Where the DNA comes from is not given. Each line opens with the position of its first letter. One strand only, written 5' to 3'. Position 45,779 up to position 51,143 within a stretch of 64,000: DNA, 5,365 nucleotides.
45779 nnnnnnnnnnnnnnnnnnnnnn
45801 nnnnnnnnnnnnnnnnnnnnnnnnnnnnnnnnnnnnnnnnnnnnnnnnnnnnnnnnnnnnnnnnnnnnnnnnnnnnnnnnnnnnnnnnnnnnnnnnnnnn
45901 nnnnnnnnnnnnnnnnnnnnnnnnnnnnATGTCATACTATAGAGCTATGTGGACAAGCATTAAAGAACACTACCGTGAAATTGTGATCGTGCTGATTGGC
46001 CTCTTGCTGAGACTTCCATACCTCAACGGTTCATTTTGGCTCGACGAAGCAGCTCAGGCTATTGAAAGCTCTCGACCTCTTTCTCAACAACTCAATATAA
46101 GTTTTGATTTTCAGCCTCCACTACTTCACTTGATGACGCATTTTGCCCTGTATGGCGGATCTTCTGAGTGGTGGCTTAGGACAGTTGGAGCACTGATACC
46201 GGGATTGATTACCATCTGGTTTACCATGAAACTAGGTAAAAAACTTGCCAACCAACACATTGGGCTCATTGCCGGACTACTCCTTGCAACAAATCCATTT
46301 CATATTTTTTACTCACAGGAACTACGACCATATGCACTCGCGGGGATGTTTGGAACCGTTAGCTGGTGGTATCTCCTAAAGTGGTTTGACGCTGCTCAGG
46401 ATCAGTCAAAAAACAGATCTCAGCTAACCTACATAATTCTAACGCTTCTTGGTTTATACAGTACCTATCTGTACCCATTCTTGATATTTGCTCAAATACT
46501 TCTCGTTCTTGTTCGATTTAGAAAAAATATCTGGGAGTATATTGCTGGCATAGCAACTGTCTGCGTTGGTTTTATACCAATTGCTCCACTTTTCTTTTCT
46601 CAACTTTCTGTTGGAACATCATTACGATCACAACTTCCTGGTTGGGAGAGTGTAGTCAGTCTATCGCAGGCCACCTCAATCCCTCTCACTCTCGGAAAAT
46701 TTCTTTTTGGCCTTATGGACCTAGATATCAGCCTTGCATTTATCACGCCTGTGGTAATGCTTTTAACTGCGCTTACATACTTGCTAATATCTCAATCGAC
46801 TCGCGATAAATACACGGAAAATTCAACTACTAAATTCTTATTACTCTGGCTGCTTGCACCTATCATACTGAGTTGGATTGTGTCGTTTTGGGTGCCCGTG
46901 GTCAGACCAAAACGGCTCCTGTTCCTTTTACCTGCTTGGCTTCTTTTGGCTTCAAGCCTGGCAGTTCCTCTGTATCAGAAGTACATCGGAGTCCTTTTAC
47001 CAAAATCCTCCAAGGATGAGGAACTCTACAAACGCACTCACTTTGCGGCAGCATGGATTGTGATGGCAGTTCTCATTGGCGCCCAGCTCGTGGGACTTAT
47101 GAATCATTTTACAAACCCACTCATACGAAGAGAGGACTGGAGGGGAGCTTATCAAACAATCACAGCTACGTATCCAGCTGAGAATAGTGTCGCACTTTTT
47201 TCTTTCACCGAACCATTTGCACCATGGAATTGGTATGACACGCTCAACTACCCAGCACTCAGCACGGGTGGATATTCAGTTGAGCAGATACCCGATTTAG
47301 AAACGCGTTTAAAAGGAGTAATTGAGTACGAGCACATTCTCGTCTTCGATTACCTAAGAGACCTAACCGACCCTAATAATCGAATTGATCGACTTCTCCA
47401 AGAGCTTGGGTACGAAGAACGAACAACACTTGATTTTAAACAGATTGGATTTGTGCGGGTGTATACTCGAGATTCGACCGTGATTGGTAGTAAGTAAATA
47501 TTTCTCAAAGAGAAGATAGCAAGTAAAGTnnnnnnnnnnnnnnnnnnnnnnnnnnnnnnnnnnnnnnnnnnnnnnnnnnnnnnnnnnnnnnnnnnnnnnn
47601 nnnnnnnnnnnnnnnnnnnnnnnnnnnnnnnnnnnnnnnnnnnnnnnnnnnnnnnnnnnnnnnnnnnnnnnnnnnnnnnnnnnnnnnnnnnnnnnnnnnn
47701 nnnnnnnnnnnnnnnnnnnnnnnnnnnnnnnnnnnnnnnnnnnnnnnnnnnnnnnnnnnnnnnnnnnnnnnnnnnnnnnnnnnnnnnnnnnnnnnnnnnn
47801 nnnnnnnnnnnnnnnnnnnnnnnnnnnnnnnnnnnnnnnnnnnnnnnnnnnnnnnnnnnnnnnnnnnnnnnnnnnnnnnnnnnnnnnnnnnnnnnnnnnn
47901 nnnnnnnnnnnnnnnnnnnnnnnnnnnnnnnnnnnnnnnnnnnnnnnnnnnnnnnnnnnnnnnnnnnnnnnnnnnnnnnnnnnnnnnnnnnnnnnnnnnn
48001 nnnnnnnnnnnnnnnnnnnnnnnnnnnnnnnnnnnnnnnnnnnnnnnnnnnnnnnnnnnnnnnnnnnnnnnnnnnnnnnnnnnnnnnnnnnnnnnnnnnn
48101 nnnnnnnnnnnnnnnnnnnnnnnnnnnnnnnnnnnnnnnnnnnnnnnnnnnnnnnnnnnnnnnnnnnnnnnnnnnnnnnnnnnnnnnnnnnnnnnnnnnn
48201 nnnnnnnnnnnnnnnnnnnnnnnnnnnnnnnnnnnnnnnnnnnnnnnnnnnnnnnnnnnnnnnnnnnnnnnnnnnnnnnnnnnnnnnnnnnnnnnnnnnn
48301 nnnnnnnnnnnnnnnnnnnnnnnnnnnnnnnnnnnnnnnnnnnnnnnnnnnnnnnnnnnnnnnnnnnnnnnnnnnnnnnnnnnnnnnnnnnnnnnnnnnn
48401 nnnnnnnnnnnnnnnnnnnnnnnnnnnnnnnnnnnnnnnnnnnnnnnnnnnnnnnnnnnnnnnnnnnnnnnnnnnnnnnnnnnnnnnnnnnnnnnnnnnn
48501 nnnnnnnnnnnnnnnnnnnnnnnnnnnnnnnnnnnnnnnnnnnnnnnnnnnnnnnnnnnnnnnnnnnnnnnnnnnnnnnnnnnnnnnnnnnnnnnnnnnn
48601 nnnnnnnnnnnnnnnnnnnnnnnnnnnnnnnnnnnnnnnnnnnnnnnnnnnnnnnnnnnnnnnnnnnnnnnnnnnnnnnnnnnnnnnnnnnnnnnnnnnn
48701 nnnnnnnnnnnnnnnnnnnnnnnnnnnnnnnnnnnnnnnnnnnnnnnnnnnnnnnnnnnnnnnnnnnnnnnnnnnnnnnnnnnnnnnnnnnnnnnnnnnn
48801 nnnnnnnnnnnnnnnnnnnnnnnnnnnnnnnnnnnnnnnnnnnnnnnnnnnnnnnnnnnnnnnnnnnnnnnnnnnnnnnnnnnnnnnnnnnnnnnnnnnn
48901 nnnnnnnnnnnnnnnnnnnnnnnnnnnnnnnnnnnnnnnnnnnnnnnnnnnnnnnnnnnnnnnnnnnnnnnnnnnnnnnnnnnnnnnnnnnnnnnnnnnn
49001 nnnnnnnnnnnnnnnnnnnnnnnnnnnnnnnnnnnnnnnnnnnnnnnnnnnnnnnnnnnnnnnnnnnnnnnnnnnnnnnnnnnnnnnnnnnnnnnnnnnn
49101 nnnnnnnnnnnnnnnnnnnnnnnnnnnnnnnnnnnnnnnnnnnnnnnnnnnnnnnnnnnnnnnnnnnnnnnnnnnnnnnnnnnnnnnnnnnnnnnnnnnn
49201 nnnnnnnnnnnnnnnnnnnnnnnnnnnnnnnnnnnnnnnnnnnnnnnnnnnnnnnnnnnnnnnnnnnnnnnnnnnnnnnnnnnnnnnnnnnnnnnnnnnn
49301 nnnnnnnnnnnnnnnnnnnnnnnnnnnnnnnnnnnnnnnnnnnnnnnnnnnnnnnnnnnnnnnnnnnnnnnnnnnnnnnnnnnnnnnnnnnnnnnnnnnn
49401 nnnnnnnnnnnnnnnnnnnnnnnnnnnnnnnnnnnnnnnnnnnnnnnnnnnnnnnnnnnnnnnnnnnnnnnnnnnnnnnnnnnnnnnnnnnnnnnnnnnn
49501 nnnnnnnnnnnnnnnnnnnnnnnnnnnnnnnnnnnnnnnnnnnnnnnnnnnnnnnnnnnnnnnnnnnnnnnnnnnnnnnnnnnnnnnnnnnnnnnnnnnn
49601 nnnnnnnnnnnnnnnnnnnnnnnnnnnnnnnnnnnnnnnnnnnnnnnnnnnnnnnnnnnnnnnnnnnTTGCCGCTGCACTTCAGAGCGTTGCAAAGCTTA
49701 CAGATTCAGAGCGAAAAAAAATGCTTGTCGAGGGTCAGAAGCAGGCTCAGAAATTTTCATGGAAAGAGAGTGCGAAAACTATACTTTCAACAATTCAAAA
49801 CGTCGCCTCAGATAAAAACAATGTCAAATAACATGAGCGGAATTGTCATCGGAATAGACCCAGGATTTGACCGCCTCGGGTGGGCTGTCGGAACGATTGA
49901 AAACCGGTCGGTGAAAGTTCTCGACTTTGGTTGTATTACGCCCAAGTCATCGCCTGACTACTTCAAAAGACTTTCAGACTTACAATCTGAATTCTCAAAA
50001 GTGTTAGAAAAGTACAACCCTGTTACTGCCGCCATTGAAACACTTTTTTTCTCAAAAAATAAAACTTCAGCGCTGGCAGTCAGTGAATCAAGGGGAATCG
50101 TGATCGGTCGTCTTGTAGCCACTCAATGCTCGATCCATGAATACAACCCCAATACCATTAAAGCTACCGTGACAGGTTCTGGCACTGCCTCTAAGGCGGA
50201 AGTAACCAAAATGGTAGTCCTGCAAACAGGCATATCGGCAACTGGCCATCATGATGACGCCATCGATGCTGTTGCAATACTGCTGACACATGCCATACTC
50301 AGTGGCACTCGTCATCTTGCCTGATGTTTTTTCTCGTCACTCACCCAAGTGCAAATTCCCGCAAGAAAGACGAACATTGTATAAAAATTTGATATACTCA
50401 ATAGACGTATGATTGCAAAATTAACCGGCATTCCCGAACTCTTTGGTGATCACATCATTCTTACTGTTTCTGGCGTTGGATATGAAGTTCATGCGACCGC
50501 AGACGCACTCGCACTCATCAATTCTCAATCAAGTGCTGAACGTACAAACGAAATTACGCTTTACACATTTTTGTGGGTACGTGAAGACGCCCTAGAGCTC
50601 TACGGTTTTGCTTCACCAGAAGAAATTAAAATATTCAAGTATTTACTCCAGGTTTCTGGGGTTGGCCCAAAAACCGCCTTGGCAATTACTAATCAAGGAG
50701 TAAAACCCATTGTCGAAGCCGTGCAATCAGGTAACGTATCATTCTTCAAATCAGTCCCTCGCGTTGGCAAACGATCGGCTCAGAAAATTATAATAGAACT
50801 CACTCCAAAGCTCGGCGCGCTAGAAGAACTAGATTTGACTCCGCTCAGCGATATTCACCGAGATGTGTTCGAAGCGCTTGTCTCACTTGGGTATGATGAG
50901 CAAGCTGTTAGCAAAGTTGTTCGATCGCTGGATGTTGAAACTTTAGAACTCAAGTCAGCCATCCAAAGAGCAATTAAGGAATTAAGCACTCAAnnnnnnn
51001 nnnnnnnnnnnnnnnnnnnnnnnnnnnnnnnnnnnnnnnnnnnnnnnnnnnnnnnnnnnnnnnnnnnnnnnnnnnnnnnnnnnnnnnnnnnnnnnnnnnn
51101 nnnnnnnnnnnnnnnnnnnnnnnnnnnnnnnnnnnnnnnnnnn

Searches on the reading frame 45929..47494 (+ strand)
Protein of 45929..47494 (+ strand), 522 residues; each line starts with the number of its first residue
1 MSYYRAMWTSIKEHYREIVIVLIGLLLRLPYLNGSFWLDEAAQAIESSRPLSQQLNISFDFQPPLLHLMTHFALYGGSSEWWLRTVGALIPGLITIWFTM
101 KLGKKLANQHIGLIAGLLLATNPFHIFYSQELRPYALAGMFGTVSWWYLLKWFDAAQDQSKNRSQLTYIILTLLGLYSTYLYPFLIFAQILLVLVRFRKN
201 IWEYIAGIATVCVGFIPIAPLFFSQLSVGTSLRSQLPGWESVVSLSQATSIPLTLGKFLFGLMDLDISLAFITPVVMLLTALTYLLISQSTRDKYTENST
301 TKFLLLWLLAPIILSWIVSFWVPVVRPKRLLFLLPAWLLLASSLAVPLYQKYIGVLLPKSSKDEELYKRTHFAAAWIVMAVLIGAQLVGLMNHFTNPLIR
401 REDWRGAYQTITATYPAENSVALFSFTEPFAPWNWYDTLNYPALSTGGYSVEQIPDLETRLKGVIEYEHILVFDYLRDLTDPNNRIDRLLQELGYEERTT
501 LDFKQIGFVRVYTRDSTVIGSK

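Call 5: search_protein_families(library=pfam, proteins=[window:45929-47494:+], max_evalue=0.1)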
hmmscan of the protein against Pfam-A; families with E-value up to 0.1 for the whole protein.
window:45929-47494:+ (522 aa): 2 families
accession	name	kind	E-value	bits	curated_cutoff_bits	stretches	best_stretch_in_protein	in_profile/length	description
PF13231.12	PMT_2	-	4.2e-06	27.5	26.1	1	68-218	8-157/160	Dolichyl-phosphate-mannose-protein mannosyltransferase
PF11028.14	TMEM260-like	-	7.2e-06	26.3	24.2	1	99-195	76-172/179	Protein O-mannosyl-transferase TMEM260-like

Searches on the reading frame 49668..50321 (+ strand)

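Call 21: search_protein_families(library=pfam, proteins=[window:49668-50321:+], max_evalue=0.001)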
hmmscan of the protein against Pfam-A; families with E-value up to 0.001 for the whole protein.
window:49668-50321:+ (218 aa): 2 families
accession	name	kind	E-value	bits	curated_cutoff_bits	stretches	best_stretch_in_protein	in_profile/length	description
PF02075.23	RuvC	-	1.3e-33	116.4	22.2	1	60-208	1-148/148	Crossover junction endodeoxyribonuclease RuvC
PF19514.5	MobC_2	-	0.00056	20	27.5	0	93-142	68-117/140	MobC-like protein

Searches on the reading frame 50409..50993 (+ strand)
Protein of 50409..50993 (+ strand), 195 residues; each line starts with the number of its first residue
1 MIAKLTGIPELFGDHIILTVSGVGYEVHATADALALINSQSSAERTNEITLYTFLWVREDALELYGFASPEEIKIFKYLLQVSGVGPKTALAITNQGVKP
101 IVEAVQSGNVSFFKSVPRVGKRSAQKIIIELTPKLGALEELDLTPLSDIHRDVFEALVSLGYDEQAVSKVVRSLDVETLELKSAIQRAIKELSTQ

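Call 21: search_protein_families(library=pfam, proteins=[window:50409-50993:+], max_evalue=0.001)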
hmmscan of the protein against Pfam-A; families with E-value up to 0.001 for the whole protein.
window:50409-50993:+ (195 aa): 4 families
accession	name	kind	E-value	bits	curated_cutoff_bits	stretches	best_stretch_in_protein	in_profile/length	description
PF14520.12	HHH_5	-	7e-15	55.7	27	1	76-131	1-55/57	Helix-hairpin-helix domain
PF01330.27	RuvA_N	-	1.6e-14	54.2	23.6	1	1-66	1-61/61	RuvA N terminal domain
PF07499.19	RuvA_C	-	2e-07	31.8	24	1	150-193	3-47/47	RuvA, C-terminal domain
PF00633.29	HHH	-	0.00085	19.5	24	0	79-93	13-27/30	Helix-hairpin-helix motif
